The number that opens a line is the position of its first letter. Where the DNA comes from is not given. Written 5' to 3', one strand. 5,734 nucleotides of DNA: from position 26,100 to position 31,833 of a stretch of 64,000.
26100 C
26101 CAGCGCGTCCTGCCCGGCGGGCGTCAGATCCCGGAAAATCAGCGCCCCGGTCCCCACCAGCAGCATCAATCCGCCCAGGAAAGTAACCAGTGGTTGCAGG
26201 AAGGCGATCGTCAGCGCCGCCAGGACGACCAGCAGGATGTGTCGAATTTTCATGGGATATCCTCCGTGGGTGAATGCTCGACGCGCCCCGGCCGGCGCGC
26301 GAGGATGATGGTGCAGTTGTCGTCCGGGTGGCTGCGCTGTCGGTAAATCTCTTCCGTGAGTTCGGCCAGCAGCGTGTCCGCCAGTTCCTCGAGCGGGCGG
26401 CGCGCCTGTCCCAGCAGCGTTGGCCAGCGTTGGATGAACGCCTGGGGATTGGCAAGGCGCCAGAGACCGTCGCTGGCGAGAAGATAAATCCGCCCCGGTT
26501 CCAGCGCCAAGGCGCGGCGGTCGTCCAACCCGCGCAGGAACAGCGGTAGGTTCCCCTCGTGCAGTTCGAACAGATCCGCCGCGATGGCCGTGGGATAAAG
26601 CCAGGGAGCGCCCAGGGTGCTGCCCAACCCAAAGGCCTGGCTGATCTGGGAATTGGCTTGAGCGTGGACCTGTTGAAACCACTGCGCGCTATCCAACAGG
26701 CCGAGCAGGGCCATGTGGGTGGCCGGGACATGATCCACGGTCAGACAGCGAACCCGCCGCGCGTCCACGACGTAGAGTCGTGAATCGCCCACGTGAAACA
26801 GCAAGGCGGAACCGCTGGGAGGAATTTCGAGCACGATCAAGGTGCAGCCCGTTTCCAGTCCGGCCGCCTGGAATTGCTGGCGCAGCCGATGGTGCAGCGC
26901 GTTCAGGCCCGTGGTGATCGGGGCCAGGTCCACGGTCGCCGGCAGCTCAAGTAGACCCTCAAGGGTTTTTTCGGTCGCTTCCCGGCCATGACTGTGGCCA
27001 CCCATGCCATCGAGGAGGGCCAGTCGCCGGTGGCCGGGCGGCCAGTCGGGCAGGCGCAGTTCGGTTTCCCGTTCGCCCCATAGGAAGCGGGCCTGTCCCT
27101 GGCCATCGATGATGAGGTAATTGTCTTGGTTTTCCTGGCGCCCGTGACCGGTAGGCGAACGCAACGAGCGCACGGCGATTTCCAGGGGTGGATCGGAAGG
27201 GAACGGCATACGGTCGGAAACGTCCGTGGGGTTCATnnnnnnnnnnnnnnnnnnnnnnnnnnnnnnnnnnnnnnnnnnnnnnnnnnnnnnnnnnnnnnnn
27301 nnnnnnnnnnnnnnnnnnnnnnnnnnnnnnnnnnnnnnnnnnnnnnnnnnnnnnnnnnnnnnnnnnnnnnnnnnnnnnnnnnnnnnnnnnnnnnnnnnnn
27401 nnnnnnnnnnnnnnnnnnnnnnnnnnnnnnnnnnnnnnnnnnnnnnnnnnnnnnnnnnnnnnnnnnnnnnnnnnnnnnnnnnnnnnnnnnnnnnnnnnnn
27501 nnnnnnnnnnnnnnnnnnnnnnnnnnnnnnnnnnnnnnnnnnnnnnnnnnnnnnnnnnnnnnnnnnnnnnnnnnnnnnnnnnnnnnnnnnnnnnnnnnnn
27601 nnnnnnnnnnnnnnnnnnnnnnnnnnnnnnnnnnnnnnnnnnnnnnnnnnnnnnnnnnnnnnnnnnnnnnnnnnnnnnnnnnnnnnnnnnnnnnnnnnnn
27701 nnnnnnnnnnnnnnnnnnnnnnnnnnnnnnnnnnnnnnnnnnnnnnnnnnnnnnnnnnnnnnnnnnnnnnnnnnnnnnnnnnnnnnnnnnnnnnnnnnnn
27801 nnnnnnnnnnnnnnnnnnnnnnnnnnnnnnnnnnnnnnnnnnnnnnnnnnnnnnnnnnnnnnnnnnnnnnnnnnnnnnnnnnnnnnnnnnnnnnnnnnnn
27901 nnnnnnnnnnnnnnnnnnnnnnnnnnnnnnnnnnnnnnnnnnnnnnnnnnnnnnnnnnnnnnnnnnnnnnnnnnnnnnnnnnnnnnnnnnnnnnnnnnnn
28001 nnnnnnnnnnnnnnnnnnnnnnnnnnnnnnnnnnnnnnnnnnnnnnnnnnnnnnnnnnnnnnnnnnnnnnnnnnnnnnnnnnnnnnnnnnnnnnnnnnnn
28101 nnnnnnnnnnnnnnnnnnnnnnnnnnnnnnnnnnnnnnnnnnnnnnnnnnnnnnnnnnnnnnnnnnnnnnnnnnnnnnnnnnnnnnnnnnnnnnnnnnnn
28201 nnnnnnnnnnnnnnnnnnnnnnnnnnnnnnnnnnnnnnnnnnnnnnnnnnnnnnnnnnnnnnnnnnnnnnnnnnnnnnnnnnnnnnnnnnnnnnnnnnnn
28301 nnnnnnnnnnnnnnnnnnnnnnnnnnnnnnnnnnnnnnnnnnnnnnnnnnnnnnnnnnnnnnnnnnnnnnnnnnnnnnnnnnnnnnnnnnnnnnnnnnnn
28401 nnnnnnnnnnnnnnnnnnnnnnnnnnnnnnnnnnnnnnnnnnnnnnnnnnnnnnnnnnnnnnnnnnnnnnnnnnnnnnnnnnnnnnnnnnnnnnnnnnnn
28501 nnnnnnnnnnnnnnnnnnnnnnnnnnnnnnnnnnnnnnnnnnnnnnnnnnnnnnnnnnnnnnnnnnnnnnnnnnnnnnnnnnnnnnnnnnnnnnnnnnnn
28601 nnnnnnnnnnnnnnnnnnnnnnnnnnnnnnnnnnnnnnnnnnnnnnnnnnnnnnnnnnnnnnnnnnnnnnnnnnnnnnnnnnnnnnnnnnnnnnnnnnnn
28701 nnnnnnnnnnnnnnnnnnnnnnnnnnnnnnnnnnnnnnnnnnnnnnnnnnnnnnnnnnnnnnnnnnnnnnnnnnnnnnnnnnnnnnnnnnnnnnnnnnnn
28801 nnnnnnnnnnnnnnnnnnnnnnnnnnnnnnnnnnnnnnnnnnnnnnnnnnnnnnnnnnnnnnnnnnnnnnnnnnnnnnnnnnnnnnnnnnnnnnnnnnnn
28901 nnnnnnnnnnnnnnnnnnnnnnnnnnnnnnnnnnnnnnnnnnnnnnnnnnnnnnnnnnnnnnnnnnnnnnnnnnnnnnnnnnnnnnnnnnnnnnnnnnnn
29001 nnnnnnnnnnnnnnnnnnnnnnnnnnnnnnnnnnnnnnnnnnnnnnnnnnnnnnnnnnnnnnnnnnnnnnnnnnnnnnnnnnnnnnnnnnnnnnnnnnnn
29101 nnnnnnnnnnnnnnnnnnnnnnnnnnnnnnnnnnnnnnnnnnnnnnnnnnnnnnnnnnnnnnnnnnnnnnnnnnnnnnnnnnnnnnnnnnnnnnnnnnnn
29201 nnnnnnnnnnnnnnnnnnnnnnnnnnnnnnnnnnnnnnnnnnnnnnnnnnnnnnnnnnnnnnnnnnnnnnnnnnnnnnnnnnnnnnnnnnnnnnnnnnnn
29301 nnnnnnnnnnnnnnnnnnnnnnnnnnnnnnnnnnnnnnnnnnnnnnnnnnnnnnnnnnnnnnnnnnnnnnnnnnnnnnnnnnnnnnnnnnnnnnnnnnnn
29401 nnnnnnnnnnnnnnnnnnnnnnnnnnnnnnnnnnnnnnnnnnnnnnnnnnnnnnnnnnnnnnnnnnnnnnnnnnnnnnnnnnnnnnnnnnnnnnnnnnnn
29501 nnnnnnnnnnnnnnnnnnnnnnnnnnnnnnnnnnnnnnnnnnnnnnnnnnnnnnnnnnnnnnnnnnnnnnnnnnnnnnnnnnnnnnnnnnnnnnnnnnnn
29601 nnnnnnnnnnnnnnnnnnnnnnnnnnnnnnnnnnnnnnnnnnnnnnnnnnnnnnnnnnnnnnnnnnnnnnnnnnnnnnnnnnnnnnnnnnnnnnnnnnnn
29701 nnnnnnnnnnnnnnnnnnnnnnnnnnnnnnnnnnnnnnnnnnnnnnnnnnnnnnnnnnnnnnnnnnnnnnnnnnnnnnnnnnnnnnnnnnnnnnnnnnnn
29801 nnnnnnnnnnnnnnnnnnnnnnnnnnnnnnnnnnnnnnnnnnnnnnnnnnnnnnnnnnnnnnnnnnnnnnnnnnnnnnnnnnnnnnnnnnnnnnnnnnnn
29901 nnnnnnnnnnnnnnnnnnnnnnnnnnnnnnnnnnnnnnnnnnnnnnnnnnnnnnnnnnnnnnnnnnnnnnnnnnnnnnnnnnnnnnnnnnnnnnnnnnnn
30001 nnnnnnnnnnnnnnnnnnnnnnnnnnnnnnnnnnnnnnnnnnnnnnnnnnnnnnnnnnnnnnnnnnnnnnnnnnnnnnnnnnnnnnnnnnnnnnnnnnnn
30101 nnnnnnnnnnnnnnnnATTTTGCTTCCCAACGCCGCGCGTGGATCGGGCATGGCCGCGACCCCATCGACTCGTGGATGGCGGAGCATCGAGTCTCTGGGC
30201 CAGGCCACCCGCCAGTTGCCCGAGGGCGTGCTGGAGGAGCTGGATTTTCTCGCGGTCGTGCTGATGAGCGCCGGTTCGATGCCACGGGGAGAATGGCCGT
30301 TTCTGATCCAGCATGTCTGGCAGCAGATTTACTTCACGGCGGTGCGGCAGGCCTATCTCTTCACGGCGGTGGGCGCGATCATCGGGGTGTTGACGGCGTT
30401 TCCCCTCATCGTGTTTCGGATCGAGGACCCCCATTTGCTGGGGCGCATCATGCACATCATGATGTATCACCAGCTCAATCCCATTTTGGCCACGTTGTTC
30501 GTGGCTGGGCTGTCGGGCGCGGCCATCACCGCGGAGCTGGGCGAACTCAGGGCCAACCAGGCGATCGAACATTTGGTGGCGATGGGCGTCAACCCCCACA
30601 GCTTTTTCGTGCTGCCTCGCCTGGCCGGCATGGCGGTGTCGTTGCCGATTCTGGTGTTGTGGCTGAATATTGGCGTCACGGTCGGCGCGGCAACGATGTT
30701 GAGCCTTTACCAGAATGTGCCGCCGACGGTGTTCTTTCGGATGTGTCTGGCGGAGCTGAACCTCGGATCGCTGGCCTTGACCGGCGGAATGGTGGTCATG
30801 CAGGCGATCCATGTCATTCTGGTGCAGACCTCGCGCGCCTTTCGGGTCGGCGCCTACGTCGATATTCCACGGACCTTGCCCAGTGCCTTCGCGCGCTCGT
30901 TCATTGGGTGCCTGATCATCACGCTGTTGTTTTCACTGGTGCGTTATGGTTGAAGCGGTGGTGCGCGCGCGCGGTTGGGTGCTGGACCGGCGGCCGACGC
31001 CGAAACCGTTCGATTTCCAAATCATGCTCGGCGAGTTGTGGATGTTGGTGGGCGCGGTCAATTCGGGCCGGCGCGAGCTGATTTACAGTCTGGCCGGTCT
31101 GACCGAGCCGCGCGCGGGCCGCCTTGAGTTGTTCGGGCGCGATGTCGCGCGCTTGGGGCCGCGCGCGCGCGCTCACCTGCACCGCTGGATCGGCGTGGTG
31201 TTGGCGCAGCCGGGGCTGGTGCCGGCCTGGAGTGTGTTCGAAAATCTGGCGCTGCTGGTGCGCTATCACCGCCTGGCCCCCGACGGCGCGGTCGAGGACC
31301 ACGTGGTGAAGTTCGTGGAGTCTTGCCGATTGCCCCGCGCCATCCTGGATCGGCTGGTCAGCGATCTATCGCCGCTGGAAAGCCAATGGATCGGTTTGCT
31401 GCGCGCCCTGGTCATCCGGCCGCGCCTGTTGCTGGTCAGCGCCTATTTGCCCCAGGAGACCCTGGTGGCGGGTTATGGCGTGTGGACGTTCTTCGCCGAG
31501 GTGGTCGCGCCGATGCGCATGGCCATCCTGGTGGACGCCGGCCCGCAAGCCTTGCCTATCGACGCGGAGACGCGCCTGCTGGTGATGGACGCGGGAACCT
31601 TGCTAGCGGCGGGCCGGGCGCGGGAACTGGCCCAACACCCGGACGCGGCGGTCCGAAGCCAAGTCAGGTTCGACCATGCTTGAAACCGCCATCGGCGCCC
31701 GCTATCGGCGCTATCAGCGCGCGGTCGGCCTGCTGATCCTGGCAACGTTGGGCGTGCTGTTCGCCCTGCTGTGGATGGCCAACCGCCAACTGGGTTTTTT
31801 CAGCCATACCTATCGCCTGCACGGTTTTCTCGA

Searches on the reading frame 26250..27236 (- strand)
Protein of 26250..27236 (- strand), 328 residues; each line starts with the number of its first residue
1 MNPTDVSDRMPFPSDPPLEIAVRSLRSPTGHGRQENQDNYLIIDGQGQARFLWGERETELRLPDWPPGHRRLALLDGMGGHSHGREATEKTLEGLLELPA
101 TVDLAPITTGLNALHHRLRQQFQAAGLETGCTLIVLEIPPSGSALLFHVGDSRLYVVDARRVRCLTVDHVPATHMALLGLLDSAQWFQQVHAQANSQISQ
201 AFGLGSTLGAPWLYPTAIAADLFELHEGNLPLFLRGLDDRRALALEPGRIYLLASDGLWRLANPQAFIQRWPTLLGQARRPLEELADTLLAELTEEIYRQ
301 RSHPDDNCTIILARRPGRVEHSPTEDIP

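Call 3: search_protein_families(library=pfam, proteins=[window:26250-27236:-], max_evalue=0.01)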
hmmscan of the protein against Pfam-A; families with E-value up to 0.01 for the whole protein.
window:26250-27236:- (328 aa): 3 families
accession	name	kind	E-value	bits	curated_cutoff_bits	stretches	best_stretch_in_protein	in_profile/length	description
PF07228.17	SpoIIE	-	1e-08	35.8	25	1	226-315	99-191/192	Stage II sporulation protein E (SpoIIE)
PF00481.26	PP2C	-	0.00072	19.7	20.3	0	115-172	85-143/255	Protein phosphatase 2C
PF13672.11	PP2C_2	-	0.00098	19.2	24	1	72-281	27-198/209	Protein phosphatase 2C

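Call 58: search_protein_families(library=ncbifam, proteins=[window:26250-27236:-], max_evalue=0.001)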
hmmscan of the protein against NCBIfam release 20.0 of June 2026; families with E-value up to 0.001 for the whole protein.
window:26250-27236:- (328 aa): 2 families
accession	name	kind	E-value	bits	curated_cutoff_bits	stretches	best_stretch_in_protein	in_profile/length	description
NF033484.1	Stp1_PP2C_phos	equivalog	3.7e-14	52.8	230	1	29-206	4-163/232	Stp1/IreP family PP2C-type Ser/Thr phosphatase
NF011149.0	PRK14559.1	equivalog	1.9e-05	23.6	374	1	74-169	416-521/642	serine/threonine phosphatase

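Call 84: search_protein_families(library=padloc, proteins=[window:26250-27236:-], max_evalue=0.001)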
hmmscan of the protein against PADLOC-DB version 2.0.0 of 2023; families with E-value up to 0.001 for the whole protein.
window:26250-27236:- (328 aa): 1 family
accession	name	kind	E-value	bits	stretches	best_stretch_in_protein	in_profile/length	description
PDLC04518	PDC-M21C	-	3.7e-05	21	0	88-170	53-132/243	-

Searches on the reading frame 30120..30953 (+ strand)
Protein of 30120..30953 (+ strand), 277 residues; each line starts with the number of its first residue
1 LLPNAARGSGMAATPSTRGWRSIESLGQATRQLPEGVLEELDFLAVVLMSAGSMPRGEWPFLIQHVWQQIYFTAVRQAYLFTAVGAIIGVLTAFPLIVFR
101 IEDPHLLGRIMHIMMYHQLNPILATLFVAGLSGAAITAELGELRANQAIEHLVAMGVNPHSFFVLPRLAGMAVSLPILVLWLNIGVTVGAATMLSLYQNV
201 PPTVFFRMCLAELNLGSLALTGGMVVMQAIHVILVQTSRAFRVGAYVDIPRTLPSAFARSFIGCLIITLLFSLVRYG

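Call 3: search_protein_families(library=pfam, proteins=[window:30120-30953:+], max_evalue=0.01)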
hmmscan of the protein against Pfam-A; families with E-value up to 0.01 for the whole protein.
window:30120-30953:+ (277 aa): 1 family
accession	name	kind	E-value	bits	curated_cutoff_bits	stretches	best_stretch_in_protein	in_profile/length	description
PF02405.21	MlaE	-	7.8e-27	94.7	22.5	1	67-273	2-211/212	Permease MlaE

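Call 21: find_homologous_proteins(query=window:30120-30953:+, max_evalue=1e-10)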
Query window:30120-30953:+ (277 aa): 54 proteins with E <= 1e-10 among 3872 candidates.
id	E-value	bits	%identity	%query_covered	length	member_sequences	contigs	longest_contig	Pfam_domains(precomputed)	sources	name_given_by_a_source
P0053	6.3e-157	539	93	96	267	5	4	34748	PF02405.22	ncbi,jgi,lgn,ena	-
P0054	2.4e-155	534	94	96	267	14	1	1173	PF02405.22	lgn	-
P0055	2.3e-141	488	86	96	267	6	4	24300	PF02405.22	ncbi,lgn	-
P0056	1.4e-139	482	85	96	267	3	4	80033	PF02405.22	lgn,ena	-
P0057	1.8e-139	482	84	96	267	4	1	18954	PF02405.22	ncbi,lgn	-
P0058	3.1e-138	478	85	96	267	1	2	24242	PF02405.22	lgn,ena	-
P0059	4.2e-138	477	84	96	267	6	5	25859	PF02405.22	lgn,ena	-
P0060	1.1e-135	469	84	96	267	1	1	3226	PF02405.22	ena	-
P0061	2.5e-135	468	84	96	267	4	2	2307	PF02405.22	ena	-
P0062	2.8e-135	468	82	96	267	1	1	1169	PF02405.22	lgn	-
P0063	6.9e-135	467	84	96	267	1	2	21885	PF02405.22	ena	-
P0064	4.6e-134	464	83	96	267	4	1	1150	PF02405.22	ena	-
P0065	6.7e-134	464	82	96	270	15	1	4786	PF02405.22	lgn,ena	-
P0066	3.9e-133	461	82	95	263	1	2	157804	PF02405.22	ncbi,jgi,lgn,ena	jgi:phospholipid/cholesterol/gamma-HCH transport system permease protein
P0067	4.3e-133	461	82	96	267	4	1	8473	PF02405.22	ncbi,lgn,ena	-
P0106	9.4e-37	145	42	74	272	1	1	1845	PF02405.22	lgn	-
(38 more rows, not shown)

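Call 23: find_encoding_contigs(protein=P0106, flank=10000, max_places=3)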
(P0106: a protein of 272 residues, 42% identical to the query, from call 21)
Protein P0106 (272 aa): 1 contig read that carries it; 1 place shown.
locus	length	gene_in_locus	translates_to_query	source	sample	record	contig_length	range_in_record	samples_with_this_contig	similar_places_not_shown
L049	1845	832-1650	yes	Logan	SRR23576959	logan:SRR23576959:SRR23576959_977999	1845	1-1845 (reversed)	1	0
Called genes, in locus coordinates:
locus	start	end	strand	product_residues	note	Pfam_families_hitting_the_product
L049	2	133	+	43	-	?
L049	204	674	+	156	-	PF04073:tRNA_edit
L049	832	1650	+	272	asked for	PF02405:MlaE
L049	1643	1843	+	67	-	?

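Call 58: search_protein_families(library=ncbifam, proteins=[window:30150-30953:+], max_evalue=0.001)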
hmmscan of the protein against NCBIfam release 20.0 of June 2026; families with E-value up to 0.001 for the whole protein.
window:30150-30953:+ (267 aa): 2 families
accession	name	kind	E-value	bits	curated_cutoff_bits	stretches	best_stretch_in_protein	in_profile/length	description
TIGR00056.1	TIGR00056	subfamily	6.8e-17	62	212.2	1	58-198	46-188/260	MlaE family lipid ABC transporter permease subunit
NF033619.1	perm_MlaE_1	exception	1.7e-15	57.3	315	1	30-201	17-185/253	lipid asymmetry maintenance ABC transporter permease subunit MlaE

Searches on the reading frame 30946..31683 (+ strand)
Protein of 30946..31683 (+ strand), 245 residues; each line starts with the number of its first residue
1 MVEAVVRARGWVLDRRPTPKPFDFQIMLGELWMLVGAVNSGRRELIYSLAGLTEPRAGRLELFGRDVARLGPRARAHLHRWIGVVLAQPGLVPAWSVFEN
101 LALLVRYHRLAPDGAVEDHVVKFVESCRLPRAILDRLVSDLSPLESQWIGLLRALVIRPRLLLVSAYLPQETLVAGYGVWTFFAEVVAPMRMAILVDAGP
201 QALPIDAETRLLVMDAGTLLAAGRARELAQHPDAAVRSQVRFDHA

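Call 3: search_protein_families(library=pfam, proteins=[window:30946-31683:+], max_evalue=0.01)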
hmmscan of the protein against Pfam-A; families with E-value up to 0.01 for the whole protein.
window:30946-31683:+ (245 aa): 1 family
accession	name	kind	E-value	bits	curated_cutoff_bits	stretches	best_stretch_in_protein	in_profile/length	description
PF00005.33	ABC_tran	-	3.7e-11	44.2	25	1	21-163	3-131/137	ABC transporter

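Call 58: search_protein_families(library=ncbifam, proteins=[window:30946-31683:+], max_evalue=0.001)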
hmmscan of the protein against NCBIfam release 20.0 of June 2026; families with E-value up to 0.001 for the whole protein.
window:30946-31683:+ (245 aa): 79 families (the best 25 are shown)
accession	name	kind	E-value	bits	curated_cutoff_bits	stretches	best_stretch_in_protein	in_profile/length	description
TIGR02673.1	FtsE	equivalog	2.7e-15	56.6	264.85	1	22-164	21-161/214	cell division ATP-binding protein FtsE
NF040840.2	tungstate_WtpC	equivalog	6.3e-15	55.3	440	1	22-233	19-223/347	tungstate ABC transporter ATP-binding protein WtpC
TIGR03258.1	PhnT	equivalog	7.3e-15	54.8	499.15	1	20-234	25-233/359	2-aminoethylphosphonate ABC transport system ATP-binding subunit PhnT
TIGR00968.1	3a0106s01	subfamily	1.9e-14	53.7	342.75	1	22-234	19-224/237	sulfate ABC transporter ATP-binding protein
TIGR02142.1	modC_ABC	equivalog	1.2e-13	51.1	285.05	1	30-234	24-225/353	molybdenum ABC transporter ATP-binding protein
NF047930.1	ABC_ATP_B6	equivalog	1.8e-13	50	670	1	23-164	22-160/510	putative B6 ABC transporter ATP-binding protein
TIGR02211.1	LolD_lipo_ex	equivalog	6.4e-13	48.7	307.75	1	22-196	24-197/221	lipoprotein-releasing ABC transporter ATP-binding protein LolD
TIGR03864.1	PQQ_ABC_ATP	hypoth_equivalog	1.2e-12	47.8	302.25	1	22-235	20-226/236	ABC transporter, ATP-binding subunit, PQQ-dependent alcohol dehydrogenase system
NF008105.0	PRK10851.1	equivalog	1.2e-12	47.2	502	1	24-165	23-161/362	sulfate/thiosulfate ABC transporter ATP-binding protein CysA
NF010060.0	PRK13537.1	equivalog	2.3e-12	46.4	521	1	22-188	34-194/314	nodulation factor ABC transporter ATP-binding protein NodI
NF007601.2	PRK10247.1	equivalog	2.8e-12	46.6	292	1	14-164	12-155/204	iron efflux ABC transporter ATP-binding subunit FetA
TIGR01187.1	potA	subfamily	5.2e-12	45.5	355.6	1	34-165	1-125/325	polyamine ABC transporter ATP-binding protein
TIGR01186.1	proV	subfamily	9.4e-12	44.7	326.6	1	22-164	12-153/363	betaine/proline/choline family ABC transporter ATP-binding protein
NF006987.0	PRK09452.1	equivalog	9.4e-12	44.3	482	1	20-165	34-172/378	spermidine/putrescine ABC transporter ATP-binding protein PotA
TIGR03265.1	PhnT2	equivalog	2.3e-11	43.5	457.7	1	22-165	23-159/353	putative 2-aminoethylphosphonate ABC transporter ATP-binding protein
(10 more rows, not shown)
